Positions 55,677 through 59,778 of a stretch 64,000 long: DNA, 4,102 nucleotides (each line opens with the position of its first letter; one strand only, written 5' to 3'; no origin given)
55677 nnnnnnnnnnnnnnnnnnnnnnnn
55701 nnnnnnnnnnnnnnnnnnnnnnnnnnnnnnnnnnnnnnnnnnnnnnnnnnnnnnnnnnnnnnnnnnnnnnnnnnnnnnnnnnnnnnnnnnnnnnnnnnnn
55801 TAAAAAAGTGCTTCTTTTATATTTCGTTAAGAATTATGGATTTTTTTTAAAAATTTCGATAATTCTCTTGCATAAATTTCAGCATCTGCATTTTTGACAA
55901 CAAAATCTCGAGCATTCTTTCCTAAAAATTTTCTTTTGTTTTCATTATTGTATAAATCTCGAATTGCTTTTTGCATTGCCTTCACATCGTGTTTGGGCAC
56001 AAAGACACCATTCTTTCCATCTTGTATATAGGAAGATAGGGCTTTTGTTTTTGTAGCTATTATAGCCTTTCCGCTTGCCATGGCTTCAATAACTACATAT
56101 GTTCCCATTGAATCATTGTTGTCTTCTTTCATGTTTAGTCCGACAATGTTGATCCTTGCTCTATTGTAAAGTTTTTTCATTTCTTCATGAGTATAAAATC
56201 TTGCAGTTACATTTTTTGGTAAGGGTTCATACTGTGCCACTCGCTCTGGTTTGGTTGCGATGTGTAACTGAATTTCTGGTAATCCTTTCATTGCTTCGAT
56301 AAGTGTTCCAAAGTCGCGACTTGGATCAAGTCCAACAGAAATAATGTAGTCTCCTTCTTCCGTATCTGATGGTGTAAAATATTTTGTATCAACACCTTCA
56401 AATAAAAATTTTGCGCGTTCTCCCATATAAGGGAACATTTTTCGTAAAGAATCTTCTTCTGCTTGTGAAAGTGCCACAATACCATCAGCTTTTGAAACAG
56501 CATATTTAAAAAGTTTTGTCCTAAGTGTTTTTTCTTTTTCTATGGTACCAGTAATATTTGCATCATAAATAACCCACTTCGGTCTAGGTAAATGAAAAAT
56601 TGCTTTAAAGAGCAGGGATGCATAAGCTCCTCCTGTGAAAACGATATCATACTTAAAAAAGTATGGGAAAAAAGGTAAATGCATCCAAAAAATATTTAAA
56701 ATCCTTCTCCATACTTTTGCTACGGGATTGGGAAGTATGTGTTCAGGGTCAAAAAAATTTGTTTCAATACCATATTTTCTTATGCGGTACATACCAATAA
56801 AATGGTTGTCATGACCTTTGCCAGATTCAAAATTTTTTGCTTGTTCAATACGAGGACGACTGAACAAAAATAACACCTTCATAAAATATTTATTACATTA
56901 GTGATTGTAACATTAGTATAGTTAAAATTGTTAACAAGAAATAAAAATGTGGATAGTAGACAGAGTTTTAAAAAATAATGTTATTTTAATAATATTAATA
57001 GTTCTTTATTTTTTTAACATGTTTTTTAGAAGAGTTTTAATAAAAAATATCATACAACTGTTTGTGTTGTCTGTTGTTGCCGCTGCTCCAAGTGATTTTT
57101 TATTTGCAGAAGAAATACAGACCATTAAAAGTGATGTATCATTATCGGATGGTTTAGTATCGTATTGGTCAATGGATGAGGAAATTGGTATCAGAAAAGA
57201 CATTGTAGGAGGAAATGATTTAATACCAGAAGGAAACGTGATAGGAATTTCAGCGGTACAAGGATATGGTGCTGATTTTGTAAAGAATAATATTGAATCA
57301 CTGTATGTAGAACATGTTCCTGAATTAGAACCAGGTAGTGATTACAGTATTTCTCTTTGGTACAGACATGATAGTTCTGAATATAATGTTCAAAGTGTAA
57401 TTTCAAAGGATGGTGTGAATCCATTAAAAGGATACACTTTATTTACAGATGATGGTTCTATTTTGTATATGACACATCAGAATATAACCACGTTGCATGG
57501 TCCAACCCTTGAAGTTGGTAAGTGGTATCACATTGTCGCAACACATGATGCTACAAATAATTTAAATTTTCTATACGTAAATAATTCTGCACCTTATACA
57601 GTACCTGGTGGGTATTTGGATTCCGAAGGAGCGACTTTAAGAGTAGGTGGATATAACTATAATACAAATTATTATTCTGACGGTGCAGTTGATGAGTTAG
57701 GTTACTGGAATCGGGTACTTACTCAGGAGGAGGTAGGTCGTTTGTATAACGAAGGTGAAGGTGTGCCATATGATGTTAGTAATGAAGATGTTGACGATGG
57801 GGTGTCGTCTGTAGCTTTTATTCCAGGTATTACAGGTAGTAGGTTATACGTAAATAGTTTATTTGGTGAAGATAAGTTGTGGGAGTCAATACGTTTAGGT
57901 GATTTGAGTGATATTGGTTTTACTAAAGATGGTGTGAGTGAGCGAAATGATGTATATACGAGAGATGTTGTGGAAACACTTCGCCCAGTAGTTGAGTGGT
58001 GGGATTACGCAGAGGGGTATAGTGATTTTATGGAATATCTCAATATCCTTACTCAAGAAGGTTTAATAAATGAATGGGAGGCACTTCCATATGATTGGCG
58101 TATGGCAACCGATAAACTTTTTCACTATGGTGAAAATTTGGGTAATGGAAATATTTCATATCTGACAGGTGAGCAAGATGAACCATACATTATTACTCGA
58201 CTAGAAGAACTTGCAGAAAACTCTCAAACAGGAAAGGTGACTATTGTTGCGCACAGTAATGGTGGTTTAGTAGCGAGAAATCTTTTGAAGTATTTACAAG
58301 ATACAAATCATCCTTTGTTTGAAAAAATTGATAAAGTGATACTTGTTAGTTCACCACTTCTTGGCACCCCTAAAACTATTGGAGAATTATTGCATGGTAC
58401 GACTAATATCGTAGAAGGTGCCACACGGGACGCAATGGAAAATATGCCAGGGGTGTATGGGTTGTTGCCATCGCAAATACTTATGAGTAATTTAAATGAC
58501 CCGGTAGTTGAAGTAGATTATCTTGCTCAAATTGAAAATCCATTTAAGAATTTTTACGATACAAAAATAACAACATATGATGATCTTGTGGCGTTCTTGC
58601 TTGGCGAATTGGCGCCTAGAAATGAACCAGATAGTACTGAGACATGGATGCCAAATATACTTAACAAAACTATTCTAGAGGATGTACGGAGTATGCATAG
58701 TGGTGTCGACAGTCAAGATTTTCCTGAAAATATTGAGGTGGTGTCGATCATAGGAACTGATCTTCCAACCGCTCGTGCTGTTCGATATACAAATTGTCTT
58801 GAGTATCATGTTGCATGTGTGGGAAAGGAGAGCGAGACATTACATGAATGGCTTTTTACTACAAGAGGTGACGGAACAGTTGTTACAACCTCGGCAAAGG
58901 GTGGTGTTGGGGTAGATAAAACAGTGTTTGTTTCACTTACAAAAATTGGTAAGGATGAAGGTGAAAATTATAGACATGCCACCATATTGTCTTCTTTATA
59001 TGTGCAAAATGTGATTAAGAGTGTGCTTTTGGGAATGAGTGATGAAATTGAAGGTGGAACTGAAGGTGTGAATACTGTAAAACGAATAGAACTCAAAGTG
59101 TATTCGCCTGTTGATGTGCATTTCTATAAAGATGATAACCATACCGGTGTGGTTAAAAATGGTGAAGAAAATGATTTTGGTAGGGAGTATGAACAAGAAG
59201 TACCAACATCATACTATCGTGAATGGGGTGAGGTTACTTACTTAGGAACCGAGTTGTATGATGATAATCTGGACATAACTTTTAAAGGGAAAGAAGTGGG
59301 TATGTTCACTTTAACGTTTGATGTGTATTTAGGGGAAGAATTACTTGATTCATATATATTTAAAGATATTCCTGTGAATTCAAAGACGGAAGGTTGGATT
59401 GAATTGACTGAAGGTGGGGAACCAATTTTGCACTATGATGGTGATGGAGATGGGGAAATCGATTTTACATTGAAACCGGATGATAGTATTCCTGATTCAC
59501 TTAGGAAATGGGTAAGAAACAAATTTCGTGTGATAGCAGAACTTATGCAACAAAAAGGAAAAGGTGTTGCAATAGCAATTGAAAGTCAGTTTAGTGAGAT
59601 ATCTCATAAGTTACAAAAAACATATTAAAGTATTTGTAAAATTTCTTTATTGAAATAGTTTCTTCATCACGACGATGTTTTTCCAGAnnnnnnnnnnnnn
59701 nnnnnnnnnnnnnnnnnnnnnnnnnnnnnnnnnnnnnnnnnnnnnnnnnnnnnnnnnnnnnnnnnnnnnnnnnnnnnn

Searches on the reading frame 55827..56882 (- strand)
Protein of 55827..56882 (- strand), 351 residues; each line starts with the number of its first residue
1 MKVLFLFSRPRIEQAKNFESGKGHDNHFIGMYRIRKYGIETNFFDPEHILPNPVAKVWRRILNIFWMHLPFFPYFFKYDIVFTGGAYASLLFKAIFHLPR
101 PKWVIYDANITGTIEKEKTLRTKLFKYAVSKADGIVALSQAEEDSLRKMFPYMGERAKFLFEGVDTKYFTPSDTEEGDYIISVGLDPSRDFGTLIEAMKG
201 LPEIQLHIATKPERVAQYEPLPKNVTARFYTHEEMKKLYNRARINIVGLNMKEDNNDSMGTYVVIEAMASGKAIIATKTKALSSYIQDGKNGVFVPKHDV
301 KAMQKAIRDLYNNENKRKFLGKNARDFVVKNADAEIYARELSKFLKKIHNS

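Call 9: search_protein_families(library=pfam, proteins=[window:55827-56882:-], max_evalue=0.001)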
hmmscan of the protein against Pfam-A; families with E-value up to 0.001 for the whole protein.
window:55827-56882:- (351 aa): 4 families
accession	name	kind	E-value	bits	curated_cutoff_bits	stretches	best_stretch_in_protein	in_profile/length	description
PF00534.26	Glycos_transf_1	-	2.5e-18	66.7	26.4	1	178-326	16-171/172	Glycosyl transferases group 1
PF13692.12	Glyco_trans_1_4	-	7.4e-15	55.9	27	1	190-313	16-142/142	Glycosyl transferases group 1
PF13524.12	Glyco_trans_1_2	-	1.1e-10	42.1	25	1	194-335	5-136/144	Glycosyl transferase-like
PF13439.12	Glyco_transf_4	-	4.3e-05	24.1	28.5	1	23-167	19-169/170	Glycosyltransferase Family 4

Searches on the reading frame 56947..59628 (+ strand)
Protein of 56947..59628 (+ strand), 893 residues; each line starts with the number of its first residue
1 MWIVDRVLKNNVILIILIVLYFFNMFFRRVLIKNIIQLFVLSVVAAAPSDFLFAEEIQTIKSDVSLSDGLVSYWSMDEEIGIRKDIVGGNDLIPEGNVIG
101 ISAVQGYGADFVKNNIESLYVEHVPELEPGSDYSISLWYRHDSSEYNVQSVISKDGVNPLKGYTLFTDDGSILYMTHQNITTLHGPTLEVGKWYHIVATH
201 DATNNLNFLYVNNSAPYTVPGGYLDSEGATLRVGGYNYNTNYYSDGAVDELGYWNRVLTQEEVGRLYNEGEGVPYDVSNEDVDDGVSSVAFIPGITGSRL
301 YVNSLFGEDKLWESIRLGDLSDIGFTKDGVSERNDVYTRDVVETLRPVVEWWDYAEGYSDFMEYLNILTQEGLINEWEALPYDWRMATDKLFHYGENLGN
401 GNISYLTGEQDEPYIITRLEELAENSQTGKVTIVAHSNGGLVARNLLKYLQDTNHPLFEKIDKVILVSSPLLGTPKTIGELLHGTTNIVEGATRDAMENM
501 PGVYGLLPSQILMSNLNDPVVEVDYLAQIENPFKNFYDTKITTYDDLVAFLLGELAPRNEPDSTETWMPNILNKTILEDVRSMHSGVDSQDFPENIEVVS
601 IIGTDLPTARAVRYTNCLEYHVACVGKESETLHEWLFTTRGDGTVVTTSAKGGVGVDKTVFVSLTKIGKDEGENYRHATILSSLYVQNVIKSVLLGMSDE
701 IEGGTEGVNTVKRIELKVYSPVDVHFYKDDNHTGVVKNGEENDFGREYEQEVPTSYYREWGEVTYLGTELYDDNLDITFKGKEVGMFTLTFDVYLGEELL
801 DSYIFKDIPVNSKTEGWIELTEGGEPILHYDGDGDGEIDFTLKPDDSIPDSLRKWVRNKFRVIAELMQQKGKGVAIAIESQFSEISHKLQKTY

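Call 9: search_protein_families(library=pfam, proteins=[window:56947-59628:+], max_evalue=0.001)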
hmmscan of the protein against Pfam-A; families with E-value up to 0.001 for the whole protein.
window:56947-59628:+ (893 aa): 5 families
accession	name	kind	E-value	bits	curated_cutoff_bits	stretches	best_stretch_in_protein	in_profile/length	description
PF13385.13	Laminin_G_3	-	1.2e-16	61.6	27.6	1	126-263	13-150/151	Concanavalin A-like lectin/glucanases superfamily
PF02450.21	LCAT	-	1.9e-15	57.5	21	1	354-650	60-356/392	Lecithin:cholesterol acyltransferase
PF24096.1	DUF7379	-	6.3e-07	30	33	1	418-491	60-136/191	Domain of unknown function (DUF7379)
PF05057.20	DUF676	-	1.6e-05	24.9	20.3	1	421-474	69-128/217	Putative serine esterase (DUF676)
PF07819.20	PGAP1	-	3e-05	24.3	24.3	1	423-479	83-137/233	PGAP1-like alpha/beta domain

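Call 58: find_encoding_contigs(protein=window:56947-59628:+, flank=10000, max_places=2)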
Protein window:56947-59628:+ (893 aa): no gene with exactly this product is on record in the collection.
